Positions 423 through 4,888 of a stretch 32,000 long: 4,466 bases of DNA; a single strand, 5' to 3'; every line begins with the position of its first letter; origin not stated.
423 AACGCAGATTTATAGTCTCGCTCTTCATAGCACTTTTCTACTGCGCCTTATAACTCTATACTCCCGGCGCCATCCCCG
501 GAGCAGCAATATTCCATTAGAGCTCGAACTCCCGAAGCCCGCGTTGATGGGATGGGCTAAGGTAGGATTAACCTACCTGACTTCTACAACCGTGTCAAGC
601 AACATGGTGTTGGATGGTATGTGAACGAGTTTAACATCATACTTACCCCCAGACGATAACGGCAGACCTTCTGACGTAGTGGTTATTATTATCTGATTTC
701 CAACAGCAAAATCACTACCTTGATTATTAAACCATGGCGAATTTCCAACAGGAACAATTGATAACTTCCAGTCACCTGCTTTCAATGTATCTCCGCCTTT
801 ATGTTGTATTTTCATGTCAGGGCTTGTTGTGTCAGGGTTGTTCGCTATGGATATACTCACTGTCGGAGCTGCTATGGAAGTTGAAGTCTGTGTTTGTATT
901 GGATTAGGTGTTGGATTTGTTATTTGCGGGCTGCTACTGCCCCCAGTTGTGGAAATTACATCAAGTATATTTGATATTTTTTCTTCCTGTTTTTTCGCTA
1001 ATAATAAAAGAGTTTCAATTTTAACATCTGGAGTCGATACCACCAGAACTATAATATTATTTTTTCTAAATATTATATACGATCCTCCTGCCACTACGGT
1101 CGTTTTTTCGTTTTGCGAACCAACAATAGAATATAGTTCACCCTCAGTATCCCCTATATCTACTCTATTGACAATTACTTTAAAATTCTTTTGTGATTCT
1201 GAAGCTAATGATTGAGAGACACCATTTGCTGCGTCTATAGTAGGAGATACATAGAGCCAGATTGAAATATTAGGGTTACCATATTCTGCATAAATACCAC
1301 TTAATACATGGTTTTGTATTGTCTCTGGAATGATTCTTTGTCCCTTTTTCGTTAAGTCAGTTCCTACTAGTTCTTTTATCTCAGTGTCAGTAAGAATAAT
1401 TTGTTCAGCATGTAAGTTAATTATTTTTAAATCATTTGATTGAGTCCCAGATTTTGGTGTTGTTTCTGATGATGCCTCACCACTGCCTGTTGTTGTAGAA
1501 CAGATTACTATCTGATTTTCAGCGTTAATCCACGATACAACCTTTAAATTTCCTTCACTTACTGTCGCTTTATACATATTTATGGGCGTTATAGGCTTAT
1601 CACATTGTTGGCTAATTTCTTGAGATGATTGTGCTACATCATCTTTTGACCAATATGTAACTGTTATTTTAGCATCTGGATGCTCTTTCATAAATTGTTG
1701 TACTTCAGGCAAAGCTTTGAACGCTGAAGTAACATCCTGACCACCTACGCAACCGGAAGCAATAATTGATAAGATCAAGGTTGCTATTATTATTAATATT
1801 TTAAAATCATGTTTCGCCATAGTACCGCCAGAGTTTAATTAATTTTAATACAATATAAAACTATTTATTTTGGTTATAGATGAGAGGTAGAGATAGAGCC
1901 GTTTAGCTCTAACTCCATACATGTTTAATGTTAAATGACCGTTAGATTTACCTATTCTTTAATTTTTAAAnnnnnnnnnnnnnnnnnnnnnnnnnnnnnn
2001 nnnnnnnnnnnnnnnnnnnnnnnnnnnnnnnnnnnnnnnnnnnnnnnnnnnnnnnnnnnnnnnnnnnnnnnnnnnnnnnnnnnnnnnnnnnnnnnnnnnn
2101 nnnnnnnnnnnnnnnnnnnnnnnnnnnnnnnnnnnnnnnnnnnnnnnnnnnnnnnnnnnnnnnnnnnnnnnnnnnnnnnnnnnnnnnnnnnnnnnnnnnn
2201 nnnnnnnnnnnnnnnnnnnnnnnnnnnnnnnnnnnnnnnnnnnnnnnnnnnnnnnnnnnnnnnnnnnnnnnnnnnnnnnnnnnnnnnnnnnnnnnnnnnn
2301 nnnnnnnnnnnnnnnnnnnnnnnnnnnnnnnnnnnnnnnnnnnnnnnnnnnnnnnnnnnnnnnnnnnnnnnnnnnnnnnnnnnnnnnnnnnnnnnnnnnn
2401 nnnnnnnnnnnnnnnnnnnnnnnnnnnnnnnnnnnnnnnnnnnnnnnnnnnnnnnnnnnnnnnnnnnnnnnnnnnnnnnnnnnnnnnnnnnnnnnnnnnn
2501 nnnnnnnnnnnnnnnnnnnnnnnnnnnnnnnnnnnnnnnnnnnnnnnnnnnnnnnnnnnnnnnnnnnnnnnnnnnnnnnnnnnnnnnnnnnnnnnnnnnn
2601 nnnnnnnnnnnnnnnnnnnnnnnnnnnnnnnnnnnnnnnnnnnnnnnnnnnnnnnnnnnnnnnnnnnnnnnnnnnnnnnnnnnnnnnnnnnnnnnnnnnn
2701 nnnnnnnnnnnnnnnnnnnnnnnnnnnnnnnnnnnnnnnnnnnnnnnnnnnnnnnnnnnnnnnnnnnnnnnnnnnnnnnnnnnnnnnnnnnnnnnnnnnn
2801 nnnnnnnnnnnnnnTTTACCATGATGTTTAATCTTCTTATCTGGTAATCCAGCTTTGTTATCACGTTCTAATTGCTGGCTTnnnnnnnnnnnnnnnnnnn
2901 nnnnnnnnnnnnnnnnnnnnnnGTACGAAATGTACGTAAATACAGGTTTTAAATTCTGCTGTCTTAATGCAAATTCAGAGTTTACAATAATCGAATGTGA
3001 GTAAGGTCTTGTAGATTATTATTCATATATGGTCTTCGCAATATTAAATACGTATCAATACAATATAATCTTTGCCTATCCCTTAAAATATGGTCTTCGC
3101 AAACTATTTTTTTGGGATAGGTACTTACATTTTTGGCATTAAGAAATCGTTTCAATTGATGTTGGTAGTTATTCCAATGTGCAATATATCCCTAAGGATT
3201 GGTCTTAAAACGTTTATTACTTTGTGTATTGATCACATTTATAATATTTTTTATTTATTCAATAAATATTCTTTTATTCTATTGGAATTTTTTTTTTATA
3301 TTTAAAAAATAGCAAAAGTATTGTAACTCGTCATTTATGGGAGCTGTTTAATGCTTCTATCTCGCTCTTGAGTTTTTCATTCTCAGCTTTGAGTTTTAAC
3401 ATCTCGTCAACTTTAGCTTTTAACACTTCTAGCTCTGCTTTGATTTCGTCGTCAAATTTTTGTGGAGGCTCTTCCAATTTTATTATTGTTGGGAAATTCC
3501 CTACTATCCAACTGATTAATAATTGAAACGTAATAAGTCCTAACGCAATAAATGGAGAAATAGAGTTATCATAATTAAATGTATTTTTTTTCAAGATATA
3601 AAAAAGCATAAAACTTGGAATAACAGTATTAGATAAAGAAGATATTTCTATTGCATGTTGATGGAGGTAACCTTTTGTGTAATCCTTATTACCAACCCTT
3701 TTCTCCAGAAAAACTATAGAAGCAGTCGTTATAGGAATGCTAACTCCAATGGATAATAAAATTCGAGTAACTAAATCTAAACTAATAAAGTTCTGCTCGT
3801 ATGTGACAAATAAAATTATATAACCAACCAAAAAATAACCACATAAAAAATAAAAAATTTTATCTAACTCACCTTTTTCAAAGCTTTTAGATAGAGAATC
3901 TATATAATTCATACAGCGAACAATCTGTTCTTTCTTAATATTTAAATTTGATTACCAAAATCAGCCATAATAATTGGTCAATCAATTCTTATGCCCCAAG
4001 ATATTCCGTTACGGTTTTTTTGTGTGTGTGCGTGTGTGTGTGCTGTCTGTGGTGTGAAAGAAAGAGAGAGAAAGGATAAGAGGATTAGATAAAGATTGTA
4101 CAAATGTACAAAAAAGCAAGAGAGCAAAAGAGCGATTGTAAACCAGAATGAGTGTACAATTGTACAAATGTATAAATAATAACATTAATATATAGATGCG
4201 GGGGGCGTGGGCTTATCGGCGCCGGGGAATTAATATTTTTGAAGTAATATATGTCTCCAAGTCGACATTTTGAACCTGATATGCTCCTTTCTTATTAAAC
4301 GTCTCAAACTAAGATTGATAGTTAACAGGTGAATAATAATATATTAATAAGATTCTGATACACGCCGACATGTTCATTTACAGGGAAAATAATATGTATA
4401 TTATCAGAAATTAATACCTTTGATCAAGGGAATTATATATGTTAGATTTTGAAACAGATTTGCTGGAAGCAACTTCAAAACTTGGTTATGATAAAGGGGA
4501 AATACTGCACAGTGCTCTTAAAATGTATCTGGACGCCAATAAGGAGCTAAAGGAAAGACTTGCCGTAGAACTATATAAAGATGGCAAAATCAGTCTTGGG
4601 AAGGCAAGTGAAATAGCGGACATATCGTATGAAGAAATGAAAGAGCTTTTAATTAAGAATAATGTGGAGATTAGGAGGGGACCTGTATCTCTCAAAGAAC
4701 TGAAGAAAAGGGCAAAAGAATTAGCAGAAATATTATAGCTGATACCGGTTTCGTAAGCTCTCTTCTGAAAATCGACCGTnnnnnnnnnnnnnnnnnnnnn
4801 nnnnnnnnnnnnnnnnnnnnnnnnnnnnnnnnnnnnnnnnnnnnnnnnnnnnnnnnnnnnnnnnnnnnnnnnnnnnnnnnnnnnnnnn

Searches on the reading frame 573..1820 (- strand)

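Call 7: search_protein_families(library=pfam, proteins=[window:573-1820:-], max_evalue=0.01)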
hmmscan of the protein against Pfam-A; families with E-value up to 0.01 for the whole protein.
window:573-1820:- (415 aa): 1 family
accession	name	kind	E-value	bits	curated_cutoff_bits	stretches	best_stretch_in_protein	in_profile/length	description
PF07790.16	Pilin_N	-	0.00029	22.1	25.2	0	314-354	33-72/78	Archaeal Type IV pilin, N-terminal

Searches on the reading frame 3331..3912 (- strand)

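Call 7: search_protein_families(library=pfam, proteins=[window:3331-3912:-], max_evalue=0.01)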
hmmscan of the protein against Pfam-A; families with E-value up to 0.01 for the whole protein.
window:3331-3912:- (193 aa): 1 family
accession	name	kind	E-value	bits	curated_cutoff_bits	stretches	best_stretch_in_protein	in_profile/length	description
PF02183.23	HALZ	-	0.0016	19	28.1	1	162-190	8-40/43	Homeobox associated leucine zipper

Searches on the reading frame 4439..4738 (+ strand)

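Call 7: search_protein_families(library=pfam, proteins=[window:4439-4738:+], max_evalue=0.01)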
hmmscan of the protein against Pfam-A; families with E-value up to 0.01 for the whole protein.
window:4439-4738:+ (99 aa): 1 family
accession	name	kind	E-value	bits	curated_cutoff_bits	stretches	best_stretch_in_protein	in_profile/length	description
PF03683.19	UPF0175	-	5.8e-14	52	27.9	1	25-79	8-62/75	Uncharacterised protein family (UPF0175)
